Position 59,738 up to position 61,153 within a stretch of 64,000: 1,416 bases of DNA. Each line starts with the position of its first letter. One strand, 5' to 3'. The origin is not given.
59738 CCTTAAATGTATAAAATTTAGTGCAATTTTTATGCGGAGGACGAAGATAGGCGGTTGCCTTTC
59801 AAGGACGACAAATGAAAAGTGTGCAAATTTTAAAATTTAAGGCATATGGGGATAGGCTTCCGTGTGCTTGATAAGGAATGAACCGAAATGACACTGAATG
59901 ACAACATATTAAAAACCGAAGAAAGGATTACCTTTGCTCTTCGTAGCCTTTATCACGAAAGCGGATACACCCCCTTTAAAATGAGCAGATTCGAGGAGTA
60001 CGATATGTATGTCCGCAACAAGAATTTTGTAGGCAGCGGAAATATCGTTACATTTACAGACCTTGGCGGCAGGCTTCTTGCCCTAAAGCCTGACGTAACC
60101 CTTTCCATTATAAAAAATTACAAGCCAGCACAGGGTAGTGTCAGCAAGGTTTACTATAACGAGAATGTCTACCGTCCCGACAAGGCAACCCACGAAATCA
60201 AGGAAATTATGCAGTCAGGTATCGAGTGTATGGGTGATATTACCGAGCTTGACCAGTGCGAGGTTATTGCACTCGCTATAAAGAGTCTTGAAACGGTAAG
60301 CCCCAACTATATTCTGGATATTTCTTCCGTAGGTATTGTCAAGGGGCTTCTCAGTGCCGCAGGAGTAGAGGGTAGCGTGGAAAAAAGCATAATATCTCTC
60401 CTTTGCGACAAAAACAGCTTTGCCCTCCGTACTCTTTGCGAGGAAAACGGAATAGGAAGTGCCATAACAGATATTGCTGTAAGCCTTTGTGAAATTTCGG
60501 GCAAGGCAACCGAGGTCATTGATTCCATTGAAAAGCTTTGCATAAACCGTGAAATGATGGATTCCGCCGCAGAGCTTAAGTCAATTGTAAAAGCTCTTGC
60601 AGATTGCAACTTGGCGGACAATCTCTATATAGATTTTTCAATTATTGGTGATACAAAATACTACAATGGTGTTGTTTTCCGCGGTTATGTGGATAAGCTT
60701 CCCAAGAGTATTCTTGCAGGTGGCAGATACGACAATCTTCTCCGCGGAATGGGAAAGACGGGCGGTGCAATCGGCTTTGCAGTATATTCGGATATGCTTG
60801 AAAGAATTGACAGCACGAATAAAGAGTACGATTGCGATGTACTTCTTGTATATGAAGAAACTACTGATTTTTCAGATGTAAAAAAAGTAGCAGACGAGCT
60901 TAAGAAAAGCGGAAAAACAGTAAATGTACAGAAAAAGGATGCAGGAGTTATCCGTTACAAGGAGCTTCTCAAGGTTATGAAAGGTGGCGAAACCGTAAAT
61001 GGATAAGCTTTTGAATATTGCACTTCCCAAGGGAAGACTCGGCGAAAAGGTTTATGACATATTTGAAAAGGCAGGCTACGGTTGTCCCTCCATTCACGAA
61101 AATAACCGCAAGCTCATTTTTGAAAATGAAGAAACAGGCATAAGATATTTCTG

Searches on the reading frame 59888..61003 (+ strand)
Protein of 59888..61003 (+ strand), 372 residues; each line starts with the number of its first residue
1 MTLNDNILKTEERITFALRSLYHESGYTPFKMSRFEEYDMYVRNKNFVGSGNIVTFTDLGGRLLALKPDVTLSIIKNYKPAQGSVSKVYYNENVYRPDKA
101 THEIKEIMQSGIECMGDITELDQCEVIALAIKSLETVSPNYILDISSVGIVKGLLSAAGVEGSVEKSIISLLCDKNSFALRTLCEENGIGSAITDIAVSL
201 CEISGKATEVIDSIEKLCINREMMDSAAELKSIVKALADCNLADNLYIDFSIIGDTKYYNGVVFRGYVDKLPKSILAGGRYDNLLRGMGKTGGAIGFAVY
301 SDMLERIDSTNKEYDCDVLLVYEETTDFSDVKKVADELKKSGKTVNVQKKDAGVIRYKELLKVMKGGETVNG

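Call 11: find_homologous_proteins(query=window:59888-61003:+)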
Query window:59888-61003:+ (372 aa): 7950 proteins with E <= 0.001 among 8000 candidates; the best 120 are listed.
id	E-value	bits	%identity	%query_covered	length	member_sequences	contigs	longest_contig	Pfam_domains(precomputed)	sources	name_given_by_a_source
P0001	2.8e-236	802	98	100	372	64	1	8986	PF13393.12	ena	-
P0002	7.6e-213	725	87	100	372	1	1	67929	PF13393.12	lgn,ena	-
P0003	1.4e-211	720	88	100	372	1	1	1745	PF13393.12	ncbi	-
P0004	1.1e-210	717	87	100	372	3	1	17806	PF13393.12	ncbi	-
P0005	1.4e-210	717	86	100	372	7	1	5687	PF13393.12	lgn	-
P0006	4.0e-210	716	87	100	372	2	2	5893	PF13393.12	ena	-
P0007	1.6e-208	710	85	100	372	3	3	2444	PF13393.12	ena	-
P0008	2.2e-207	707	87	100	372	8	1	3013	PF13393.12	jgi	-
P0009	7.8e-207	705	84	100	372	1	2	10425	PF13393.12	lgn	-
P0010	1.1e-205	701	84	100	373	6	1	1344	PF13393.12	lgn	-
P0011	1.2e-205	701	83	100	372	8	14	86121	PF13393.12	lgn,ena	-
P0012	5.7e-205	699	86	100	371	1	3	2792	PF13393.12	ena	-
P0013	5.9e-203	692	82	100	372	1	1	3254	PF13393.12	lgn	-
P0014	4.0e-201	686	83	100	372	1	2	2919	PF13393.12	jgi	-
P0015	1.7e-198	677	81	100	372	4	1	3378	PF13393.12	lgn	-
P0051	2.7e-124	433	96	56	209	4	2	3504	PF13393.12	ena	-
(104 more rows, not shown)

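Call 14: find_related_loci(query=window:59888-61003:+, collection=genome_contigs, flank=3000)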
Query window:59888-61003:+ (372 aa) in genome_contigs; peptide patterns used: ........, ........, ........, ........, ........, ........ (x = any residue, [..] = any of these).
537 stretches matched a pattern; 35 encode a relative of the query (tblastn E <= 1e-3); 35 distinct loci.
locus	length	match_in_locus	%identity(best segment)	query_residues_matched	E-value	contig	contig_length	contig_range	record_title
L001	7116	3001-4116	99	1-372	0e+0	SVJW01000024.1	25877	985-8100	MAG: Oscillospiraceae bacterium isolate SIG445 NODE_37460_length_25877_cov_4.789592, whole genome shotgun sequence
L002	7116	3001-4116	99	1-372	0e+0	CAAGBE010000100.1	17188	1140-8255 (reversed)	MAG TPA_asm: Clostridia bacterium, isolate HGM11516, WGS project CAAGBE010000000 data, contig: SRS476047_37_k119_484829,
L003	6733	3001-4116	98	1-372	0e+0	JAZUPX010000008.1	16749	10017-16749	MAG: Clostridia bacterium isolate T1900044862_TS20190328.MAGScoT_cleanbin_000022 SGB_3108_k141_781406, whole genome shot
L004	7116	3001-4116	98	1-372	0e+0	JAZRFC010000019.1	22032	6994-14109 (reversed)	MAG: Clostridia bacterium isolate T1900045495_YK20190189.MAGScoT_cleanbin_000046 SGB_7436_k141_2378726, whole genome sho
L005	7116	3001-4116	97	1-372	0e+0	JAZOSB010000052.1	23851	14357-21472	MAG: Clostridia bacterium isolate T1900045549_YK20190243.MAGScoT_cleanbin_000007 SGB_7859_k141_1464366, whole genome sho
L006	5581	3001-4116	87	1-372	0e+0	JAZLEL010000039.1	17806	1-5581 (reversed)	MAG: Clostridia bacterium isolate T1900045019_TC20190012.MAGScoT_cleanbin_000009 SGB_4394_k141_1921806, whole genome sho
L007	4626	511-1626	80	1-372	0e+0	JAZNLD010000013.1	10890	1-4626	MAG: Clostridia bacterium isolate T1900044671_TS20190137.MAGScoT_cleanbin_000057 SGB_1592_k141_2436648, whole genome sho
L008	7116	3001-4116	79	1-372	0e+0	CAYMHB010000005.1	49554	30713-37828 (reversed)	MAG TPA_asm: uncultured Oscillospiraceae bacterium isolate SRP315200_co1_860 genome assembly, contig: NODE_712_length_49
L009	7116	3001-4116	80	1-372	0e+0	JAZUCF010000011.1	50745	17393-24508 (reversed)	MAG: Clostridia bacterium isolate T1900045314_YK20190003.MAGScoT_cleanbin_000025 SGB_6274_k141_2134313, whole genome sho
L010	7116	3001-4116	79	1-372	0e+0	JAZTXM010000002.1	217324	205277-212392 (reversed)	MAG: Clostridia bacterium isolate T1900045330_YK20190019.MAGScoT_cleanbin_000002 SGB_6512_k141_2772044, whole genome sho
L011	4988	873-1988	79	1-372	0e+0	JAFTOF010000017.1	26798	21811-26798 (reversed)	MAG: Clostridia bacterium isolate RGIG3998 Roe_deer_Cecum-4__c151941, whole genome shotgun sequence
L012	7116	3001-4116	79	1-372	0e+0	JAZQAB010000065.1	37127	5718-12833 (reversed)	MAG: Clostridia bacterium isolate T1900044643_TS20190109.MAGScoT_cleanbin_000032 SGB_1304_k141_274269, whole genome shot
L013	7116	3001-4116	79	1-372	0e+0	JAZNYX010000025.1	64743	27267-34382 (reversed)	MAG: Clostridia bacterium isolate T1900044773_TS20190239.MAGScoT_cleanbin_000029 SGB_2460_k141_12803, whole genome shotg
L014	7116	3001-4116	78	1-372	0e+0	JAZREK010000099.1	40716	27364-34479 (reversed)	MAG: Clostridia bacterium isolate T1900045500_YK20190194.MAGScoT_cleanbin_000035 SGB_7489_k141_2131178, whole genome sho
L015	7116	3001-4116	78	1-372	0e+0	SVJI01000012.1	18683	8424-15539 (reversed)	MAG: Oscillospiraceae bacterium isolate SIG431 NODE_13821_length_18683_cov_2.036053, whole genome shotgun sequence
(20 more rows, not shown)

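Call 19: find_encoding_contigs(protein=window:59888-61003:+, flank=3000, max_places=10)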
Protein window:59888-61003:+ (372 aa): 7 contigs read that carry it; 4 places shown.
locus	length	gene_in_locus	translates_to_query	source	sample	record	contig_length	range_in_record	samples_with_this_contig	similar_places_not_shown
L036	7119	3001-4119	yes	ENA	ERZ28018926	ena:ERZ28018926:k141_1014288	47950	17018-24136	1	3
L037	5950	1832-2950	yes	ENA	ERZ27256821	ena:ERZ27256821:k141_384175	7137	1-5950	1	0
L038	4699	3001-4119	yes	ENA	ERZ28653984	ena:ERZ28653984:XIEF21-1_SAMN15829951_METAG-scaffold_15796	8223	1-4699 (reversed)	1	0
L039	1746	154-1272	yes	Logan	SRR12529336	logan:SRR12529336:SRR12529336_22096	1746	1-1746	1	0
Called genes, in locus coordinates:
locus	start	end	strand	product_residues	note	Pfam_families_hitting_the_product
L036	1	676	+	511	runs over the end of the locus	PF00496:SBP_bac_5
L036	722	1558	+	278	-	PF16924:DpaA_N, PF02826:2-Hacid_dh_C (faint)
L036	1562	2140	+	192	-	PF02441:Flavoprotein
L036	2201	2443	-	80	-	PF12844:HTH_19 (weak), PF13443:HTH_26, PF01381:HTH_3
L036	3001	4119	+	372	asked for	PF13393:tRNA-synt_His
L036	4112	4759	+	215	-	PF01634:HisG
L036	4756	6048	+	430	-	PF00815:Histidinol_dh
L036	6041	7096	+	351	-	PF00155:Aminotran_1_2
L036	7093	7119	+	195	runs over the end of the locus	PF00475:IGPD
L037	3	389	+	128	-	?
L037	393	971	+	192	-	PF02441:Flavoprotein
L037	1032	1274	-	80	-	PF12844:HTH_19 (weak), PF13443:HTH_26, PF01381:HTH_3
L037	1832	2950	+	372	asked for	PF13393:tRNA-synt_His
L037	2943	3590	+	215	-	PF01634:HisG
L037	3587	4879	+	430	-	PF00815:Histidinol_dh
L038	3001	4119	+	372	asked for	PF13393:tRNA-synt_His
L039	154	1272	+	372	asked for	PF13393:tRNA-synt_His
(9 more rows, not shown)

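Call 28: find_encoding_contigs(protein=P0001, flank=1500, max_places=10)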
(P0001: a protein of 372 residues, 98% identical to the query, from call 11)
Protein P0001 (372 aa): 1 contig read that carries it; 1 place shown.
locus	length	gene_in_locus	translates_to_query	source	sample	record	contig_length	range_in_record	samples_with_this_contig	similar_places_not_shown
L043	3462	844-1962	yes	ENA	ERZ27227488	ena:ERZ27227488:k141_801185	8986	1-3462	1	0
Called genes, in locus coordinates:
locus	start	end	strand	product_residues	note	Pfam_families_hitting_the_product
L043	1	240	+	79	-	?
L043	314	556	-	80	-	PF13443:HTH_26, PF01381:HTH_3 (weak)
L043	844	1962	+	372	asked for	PF13393:tRNA-synt_His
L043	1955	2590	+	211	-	PF01634:HisG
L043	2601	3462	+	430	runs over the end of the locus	PF00815:Histidinol_dh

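Call 29: find_encoding_contigs(protein=P0002, flank=1500, max_places=6)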
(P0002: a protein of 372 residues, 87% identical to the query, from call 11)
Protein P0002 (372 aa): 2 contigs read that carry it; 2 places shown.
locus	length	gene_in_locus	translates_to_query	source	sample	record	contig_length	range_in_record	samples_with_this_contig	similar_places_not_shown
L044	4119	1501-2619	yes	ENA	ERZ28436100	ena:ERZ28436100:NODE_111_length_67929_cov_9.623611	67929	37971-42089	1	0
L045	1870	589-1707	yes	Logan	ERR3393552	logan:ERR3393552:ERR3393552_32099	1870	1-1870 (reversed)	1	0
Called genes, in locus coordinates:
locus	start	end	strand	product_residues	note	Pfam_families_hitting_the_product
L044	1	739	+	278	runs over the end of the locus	PF03807:F420_oxidored (faint), PF16924:DpaA_N, PF02826:2-Hacid_dh_C, PF01488:Shikimate_DH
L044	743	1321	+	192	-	PF02441:Flavoprotein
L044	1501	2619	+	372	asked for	PF13393:tRNA-synt_His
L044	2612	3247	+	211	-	PF01634:HisG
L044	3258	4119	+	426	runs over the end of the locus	PF00815:Histidinol_dh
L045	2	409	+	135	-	?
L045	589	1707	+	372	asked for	PF13393:tRNA-synt_His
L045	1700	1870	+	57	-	?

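Call 30: find_encoding_contigs(protein=P0005, flank=1500, max_places=6)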
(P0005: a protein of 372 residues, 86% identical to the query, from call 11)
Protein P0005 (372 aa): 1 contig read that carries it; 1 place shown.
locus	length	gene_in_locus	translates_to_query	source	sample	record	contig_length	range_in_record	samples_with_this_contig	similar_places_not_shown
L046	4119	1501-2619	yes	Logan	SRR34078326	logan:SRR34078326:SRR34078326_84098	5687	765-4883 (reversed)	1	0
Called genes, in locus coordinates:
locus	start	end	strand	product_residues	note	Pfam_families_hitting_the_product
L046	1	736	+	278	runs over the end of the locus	PF16924:DpaA_N, PF02826:2-Hacid_dh_C (weak), PF01488:Shikimate_DH (weak)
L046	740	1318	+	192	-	PF02441:Flavoprotein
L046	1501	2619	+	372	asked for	PF13393:tRNA-synt_His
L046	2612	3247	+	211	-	PF01634:HisG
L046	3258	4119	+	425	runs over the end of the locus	PF00815:Histidinol_dh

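Call 50: find_encoding_contigs(protein=P0011, flank=700, max_places=6)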
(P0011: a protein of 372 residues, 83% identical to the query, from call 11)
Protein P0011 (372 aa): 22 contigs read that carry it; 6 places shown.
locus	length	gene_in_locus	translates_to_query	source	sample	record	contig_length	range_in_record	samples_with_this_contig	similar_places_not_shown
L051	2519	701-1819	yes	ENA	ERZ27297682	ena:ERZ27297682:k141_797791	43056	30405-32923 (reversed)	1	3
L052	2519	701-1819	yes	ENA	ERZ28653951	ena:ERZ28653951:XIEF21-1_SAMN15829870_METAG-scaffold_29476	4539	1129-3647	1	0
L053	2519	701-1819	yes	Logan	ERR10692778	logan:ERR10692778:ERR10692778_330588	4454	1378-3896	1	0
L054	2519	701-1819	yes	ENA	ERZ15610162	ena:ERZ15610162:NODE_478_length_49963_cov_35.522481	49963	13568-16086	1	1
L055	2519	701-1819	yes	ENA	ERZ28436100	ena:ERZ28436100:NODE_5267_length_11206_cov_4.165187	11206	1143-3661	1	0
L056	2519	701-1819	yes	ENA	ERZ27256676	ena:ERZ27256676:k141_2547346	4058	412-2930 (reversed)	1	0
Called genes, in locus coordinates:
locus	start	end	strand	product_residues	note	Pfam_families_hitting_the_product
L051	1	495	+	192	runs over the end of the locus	PF02441:Flavoprotein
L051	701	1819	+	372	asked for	PF13393:tRNA-synt_His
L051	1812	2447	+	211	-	PF01634:HisG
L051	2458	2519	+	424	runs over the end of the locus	PF00815:Histidinol_dh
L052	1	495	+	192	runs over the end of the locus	PF02441:Flavoprotein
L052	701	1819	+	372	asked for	PF13393:tRNA-synt_His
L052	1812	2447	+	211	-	PF01634:HisG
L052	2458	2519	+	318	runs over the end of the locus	?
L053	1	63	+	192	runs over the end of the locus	PF02441:Flavoprotein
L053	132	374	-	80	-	PF13443:HTH_26 (weak)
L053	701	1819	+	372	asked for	PF13393:tRNA-synt_His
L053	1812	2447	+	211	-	PF01634:HisG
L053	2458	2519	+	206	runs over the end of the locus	?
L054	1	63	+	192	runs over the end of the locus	PF02441:Flavoprotein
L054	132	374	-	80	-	PF13443:HTH_26 (weak)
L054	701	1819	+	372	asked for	PF13393:tRNA-synt_His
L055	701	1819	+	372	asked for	PF13393:tRNA-synt_His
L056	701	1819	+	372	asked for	PF13393:tRNA-synt_His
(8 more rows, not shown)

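Call 51: find_encoding_contigs(protein=P0009, flank=700, max_places=4)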
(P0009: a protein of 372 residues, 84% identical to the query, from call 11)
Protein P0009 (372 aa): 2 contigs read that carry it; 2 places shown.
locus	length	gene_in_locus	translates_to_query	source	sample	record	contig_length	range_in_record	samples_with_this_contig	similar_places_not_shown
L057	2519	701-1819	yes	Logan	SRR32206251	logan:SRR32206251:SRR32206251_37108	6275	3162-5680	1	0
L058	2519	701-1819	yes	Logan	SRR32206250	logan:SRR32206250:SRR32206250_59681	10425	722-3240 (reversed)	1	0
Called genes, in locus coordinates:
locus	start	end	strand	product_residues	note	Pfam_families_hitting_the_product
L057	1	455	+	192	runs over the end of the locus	PF02441:Flavoprotein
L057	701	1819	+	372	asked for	PF13393:tRNA-synt_His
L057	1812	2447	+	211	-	PF01634:HisG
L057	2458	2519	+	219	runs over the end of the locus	?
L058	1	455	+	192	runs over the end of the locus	PF02441:Flavoprotein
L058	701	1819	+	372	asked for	PF13393:tRNA-synt_His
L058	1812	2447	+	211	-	PF01634:HisG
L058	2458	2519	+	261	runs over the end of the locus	?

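Call 52: find_encoding_contigs(protein=P0007, flank=700, max_places=4)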
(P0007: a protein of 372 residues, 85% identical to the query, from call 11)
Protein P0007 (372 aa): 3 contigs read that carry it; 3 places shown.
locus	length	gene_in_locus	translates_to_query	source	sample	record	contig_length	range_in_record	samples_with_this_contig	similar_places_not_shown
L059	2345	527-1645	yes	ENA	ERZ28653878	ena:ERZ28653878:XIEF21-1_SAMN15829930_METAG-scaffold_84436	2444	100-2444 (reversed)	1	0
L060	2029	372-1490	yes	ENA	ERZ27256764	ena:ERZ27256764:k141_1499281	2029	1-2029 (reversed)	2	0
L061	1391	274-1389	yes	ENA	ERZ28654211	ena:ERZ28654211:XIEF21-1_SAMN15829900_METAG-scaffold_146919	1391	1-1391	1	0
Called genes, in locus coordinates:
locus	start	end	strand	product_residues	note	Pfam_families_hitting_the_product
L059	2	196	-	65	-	?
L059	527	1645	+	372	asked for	PF13393:tRNA-synt_His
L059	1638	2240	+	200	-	-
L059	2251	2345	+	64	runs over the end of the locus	?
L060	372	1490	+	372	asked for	PF13393:tRNA-synt_His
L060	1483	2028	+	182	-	?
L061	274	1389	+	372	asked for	PF13393:tRNA-synt_His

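Call 56: find_encoding_contigs(protein=P0051, flank=900, max_places=4)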
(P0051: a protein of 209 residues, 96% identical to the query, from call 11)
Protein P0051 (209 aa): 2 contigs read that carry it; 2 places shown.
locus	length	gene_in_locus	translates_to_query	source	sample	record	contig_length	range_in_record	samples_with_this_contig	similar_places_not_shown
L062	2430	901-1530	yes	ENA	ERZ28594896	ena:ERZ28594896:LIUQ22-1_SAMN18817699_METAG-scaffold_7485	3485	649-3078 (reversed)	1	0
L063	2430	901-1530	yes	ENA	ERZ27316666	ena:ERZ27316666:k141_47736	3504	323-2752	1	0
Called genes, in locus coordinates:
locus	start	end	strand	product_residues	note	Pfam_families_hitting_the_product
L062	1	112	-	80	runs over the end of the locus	PF13443:HTH_26, PF01381:HTH_3 (weak)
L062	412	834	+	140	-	PF13393:tRNA-synt_His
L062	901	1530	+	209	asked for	PF13393:tRNA-synt_His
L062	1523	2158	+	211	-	PF01634:HisG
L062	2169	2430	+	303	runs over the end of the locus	?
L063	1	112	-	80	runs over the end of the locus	PF13443:HTH_26, PF01381:HTH_3 (weak)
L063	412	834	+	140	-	PF13393:tRNA-synt_His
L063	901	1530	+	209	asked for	PF13393:tRNA-synt_His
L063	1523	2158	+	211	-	PF01634:HisG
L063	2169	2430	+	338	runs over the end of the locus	?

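Call 57: find_encoding_contigs(protein=P0006, flank=900, max_places=4)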
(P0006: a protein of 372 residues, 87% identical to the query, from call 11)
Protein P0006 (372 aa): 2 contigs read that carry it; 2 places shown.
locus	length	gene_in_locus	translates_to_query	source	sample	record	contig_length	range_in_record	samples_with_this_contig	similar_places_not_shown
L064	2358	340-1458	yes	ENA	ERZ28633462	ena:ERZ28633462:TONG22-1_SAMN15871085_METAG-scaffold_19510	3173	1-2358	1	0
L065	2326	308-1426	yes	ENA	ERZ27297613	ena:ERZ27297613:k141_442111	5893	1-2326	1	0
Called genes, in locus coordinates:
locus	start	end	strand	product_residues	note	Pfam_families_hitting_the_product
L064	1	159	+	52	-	?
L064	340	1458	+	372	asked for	PF13393:tRNA-synt_His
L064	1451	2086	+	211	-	PF01634:HisG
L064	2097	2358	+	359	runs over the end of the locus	?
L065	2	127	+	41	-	?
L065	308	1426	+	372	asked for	PF13393:tRNA-synt_His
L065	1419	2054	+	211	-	PF01634:HisG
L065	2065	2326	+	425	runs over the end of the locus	PF00815:Histidinol_dh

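Call 58: find_encoding_contigs(protein=P0012, flank=900, max_places=4)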
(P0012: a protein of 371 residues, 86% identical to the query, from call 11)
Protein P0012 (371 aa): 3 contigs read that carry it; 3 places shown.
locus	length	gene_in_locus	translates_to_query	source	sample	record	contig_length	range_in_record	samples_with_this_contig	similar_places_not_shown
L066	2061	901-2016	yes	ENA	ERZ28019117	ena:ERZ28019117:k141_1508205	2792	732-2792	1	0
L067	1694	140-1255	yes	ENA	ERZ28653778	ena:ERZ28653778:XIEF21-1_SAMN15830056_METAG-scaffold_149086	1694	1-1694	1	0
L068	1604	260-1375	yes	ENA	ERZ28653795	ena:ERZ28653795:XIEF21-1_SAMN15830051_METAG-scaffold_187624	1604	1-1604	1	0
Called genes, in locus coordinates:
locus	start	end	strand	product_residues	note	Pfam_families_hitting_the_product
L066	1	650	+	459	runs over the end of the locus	?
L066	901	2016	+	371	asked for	PF13393:tRNA-synt_His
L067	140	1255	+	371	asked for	PF13393:tRNA-synt_His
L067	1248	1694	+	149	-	?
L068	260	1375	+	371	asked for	PF13393:tRNA-synt_His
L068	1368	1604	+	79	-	?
